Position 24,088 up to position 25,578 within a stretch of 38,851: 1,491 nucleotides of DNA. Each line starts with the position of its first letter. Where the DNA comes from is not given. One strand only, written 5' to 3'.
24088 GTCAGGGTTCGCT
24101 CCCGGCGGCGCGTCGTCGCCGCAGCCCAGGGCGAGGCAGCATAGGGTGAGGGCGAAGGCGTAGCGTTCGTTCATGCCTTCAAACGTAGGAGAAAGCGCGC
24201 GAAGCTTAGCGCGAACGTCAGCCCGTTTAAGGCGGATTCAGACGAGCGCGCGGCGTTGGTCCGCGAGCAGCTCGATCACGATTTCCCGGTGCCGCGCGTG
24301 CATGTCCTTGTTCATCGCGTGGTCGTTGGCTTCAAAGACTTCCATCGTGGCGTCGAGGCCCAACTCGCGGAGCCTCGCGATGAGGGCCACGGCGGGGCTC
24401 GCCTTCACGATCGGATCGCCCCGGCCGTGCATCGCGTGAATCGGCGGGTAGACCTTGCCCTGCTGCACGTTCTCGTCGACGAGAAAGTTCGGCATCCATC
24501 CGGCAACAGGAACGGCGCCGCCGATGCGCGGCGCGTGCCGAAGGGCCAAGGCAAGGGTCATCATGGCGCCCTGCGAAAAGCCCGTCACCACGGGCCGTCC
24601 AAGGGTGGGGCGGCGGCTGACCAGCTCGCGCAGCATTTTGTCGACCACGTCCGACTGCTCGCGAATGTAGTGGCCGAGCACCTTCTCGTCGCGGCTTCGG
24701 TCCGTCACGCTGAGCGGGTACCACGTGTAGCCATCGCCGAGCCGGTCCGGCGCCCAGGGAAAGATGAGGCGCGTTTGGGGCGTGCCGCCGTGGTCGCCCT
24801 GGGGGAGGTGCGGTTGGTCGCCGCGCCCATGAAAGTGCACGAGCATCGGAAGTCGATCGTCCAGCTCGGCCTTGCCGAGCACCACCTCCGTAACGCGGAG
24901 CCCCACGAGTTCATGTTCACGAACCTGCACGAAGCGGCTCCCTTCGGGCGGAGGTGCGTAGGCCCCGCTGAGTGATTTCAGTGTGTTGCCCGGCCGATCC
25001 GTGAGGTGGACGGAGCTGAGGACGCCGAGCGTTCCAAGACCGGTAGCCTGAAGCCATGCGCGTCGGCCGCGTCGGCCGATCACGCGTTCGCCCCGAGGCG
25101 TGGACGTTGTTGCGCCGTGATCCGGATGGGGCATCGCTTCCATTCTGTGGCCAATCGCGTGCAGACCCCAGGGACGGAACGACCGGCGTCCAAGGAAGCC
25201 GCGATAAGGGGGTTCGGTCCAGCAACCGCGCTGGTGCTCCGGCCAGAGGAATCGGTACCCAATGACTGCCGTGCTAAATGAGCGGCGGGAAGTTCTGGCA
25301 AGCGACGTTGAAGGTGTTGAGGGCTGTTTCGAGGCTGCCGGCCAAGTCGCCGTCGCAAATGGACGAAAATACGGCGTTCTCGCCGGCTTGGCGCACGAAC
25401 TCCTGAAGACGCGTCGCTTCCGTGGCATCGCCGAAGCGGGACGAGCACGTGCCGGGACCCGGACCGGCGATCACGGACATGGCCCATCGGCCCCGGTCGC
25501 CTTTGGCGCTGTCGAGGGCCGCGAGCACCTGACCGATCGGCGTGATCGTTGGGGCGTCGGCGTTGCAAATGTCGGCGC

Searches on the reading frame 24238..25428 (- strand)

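Call 13: search_protein_families(library=pfam, proteins=[window:24238-25428:-], max_evalue=0.001)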
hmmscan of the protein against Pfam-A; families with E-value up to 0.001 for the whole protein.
window:24238-25428:- (396 aa): 3 families
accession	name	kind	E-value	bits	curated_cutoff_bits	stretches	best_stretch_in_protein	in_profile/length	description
PF02230.22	Abhydrolase_2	-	1.4e-17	64.7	23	1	194-376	15-205/217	Phospholipase/Carboxylesterase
PF01738.24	DLH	-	8.3e-08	32.5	21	1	260-377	76-193/217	Dienelactone hydrolase family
PF00326.27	Peptidase_S9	-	1.3e-06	28.5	22.6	1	321-380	138-197/213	Prolyl oligopeptidase family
